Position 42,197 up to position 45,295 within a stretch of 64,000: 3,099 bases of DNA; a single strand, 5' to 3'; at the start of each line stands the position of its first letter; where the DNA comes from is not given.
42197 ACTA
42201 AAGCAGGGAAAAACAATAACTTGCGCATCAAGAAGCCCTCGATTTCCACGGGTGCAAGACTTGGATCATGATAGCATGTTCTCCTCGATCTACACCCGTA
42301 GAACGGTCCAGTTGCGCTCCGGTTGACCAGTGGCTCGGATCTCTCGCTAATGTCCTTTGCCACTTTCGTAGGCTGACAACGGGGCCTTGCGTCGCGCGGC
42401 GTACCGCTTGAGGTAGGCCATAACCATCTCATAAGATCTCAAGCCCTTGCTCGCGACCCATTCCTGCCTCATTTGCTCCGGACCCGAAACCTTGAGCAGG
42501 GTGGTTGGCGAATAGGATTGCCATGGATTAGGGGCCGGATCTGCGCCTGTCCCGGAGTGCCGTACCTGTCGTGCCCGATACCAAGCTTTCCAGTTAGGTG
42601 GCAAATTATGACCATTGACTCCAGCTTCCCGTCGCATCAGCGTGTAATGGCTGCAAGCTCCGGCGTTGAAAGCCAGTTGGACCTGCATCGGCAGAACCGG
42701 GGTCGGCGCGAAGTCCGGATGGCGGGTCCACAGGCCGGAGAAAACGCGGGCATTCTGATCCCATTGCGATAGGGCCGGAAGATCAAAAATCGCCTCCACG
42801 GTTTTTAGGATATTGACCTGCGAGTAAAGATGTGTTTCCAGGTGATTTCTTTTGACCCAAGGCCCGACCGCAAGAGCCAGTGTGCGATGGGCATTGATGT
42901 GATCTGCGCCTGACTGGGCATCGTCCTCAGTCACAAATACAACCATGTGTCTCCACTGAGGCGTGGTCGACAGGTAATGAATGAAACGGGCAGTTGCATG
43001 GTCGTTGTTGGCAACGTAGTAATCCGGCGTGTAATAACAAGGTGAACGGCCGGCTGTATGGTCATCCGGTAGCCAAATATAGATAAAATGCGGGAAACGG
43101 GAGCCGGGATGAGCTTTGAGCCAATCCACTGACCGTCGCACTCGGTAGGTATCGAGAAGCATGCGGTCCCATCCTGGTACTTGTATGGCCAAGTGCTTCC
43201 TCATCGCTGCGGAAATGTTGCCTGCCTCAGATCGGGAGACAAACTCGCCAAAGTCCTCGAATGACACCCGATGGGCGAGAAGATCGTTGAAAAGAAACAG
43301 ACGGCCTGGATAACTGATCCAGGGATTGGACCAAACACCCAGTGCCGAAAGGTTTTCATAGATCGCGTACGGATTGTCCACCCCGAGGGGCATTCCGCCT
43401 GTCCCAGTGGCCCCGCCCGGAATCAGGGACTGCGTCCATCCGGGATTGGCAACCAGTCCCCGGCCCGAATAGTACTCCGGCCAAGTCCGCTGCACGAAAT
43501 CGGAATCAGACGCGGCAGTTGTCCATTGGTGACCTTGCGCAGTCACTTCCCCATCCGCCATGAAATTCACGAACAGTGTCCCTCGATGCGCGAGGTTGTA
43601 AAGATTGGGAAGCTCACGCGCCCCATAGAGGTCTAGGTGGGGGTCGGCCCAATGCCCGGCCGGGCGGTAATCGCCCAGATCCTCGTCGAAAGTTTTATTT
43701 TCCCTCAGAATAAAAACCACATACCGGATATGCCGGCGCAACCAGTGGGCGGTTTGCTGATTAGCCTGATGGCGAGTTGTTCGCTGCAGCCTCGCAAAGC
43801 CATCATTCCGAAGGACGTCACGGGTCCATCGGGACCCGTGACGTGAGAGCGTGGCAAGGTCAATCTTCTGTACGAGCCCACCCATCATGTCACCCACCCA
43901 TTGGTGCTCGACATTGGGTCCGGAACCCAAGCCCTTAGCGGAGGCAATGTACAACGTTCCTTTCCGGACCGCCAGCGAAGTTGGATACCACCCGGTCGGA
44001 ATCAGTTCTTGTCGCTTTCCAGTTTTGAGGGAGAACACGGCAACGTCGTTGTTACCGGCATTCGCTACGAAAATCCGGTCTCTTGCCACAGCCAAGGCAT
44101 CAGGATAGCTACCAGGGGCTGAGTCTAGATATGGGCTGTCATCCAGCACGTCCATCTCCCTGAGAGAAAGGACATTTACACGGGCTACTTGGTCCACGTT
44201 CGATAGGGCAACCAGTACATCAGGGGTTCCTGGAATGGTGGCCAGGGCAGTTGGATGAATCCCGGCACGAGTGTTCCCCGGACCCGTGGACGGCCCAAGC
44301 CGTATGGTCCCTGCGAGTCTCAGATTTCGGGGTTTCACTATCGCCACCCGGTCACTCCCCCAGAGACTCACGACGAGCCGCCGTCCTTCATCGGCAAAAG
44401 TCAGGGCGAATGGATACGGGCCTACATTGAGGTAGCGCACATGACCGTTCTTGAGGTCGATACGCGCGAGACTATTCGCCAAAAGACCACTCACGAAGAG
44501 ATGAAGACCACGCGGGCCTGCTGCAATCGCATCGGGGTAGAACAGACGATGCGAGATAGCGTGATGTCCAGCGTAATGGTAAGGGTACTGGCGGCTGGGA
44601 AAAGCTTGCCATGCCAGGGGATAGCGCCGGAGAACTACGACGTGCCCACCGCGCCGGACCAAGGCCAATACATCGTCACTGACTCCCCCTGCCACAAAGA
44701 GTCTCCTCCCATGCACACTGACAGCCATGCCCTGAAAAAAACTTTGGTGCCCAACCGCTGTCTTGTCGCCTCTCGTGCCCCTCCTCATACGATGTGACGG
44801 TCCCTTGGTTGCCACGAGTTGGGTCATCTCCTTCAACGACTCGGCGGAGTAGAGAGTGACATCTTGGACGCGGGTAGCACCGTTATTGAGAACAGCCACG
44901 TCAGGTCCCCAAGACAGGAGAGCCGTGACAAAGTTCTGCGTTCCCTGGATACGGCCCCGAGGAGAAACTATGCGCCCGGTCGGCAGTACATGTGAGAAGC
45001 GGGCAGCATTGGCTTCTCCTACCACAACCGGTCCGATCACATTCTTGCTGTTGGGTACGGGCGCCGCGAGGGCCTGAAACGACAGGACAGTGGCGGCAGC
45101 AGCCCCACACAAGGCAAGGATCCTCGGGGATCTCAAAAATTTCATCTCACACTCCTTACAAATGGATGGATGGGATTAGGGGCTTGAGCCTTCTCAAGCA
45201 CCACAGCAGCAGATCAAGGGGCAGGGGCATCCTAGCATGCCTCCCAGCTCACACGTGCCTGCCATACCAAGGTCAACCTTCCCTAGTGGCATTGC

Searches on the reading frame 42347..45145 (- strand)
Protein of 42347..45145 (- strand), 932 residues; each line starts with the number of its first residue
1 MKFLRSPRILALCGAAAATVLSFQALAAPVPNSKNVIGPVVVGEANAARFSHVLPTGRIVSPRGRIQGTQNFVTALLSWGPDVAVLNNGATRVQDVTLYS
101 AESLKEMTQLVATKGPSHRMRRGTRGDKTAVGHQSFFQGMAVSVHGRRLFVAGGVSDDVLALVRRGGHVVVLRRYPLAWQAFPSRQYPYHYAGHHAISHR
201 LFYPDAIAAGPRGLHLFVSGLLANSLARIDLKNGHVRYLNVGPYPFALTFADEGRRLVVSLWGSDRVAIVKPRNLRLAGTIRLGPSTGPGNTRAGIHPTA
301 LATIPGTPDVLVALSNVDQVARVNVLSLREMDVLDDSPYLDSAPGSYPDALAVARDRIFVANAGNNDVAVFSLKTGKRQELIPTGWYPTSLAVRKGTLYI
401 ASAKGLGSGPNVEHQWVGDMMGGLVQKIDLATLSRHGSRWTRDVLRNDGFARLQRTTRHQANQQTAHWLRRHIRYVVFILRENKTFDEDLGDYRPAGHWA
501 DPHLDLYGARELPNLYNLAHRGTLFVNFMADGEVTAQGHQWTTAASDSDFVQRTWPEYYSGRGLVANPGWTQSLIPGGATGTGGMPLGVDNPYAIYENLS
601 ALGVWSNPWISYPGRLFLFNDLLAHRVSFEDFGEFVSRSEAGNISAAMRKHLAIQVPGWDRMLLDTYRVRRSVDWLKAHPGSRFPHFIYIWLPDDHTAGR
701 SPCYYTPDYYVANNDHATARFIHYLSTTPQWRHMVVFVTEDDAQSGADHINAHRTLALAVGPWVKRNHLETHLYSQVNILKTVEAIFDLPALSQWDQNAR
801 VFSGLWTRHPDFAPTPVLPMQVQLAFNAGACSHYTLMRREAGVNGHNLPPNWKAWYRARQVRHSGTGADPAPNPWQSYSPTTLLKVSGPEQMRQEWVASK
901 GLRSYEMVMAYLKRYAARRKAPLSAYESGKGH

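Call 3: search_protein_families(library=pfam, proteins=[window:42347-45145:-], max_evalue=0.01)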
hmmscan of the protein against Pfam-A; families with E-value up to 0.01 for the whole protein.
window:42347-45145:- (932 aa): 2 families
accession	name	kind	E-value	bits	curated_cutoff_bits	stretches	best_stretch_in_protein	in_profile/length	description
PF04185.19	Phosphoesterase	-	1.3e-08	34.9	23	1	710-790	257-356/356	Phosphoesterase family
PF00884.28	Sulfatase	-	0.0026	17.5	25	0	710-746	209-245/301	Sulfatase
